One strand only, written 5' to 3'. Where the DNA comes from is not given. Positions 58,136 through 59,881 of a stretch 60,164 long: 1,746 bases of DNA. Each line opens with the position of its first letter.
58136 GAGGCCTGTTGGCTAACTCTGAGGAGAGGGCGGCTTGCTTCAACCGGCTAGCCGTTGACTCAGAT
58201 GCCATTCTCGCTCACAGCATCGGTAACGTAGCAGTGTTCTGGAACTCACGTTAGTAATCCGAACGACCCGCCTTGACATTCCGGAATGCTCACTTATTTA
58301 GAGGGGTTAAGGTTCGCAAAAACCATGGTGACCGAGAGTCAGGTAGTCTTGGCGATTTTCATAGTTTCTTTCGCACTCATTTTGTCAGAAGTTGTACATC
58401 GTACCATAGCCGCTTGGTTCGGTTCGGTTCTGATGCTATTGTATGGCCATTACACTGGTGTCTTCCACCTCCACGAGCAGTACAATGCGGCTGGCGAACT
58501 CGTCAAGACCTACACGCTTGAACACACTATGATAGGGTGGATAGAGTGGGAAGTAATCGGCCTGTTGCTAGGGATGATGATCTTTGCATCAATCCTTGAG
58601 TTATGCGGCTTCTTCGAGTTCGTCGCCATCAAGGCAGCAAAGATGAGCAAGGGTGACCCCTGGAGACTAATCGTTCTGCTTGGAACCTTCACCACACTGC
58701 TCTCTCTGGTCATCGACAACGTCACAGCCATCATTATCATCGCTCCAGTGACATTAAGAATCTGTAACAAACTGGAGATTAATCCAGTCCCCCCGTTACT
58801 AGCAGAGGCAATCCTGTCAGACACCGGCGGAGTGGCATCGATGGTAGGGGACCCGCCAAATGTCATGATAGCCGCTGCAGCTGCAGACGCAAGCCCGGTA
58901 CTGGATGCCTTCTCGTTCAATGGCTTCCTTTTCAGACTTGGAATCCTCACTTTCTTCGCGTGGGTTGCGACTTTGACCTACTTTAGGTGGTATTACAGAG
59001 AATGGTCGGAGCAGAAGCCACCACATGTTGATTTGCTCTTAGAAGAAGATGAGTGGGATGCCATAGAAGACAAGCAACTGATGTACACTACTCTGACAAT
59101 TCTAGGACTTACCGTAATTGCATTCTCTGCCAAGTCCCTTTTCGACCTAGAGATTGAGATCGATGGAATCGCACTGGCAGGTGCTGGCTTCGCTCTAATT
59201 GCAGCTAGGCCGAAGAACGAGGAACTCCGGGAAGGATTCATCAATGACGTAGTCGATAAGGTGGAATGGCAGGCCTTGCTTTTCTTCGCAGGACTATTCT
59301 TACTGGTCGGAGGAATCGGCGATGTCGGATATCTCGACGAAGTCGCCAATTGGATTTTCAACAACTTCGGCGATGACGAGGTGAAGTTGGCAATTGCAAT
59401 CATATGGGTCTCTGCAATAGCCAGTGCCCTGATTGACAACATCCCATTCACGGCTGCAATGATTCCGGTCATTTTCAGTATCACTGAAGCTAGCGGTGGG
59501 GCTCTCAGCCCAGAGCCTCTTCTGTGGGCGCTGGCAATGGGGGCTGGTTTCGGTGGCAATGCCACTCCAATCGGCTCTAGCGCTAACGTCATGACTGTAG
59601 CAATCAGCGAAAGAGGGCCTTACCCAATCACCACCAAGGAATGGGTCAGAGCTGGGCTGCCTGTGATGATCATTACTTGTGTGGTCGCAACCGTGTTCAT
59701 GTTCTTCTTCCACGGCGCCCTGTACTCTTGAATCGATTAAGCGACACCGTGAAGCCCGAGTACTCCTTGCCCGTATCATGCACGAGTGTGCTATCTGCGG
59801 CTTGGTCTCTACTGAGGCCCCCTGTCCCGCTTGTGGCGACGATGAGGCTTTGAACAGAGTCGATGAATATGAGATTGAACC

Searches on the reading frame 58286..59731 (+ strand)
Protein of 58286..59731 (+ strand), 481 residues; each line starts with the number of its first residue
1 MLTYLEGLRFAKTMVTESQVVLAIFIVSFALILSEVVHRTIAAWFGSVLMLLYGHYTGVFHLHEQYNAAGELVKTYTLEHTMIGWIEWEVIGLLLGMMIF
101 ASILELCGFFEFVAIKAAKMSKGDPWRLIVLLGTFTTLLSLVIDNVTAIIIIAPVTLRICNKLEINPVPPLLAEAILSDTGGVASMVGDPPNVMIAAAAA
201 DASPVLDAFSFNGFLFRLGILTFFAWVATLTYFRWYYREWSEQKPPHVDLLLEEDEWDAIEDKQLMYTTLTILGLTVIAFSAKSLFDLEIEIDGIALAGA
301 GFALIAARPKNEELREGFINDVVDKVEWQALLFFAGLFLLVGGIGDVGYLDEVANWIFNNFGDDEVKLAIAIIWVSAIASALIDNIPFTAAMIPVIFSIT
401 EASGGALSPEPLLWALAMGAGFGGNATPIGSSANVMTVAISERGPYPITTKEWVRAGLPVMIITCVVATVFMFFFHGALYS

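Call 54: search_protein_families(library=pfam, proteins=[window:58286-59731:+], max_evalue=0.0001)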
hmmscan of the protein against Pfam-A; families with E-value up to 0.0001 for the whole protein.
window:58286-59731:+ (481 aa): 2 families
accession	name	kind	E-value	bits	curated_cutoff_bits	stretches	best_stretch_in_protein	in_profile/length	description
PF03600.22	CitMHS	-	3.4e-75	253.7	31.9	2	29-419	1-336/336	Citrate transporter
PF02040.21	ArsB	-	3.9e-22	79.6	22.2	1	85-473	49-420/423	Arsenical pump membrane protein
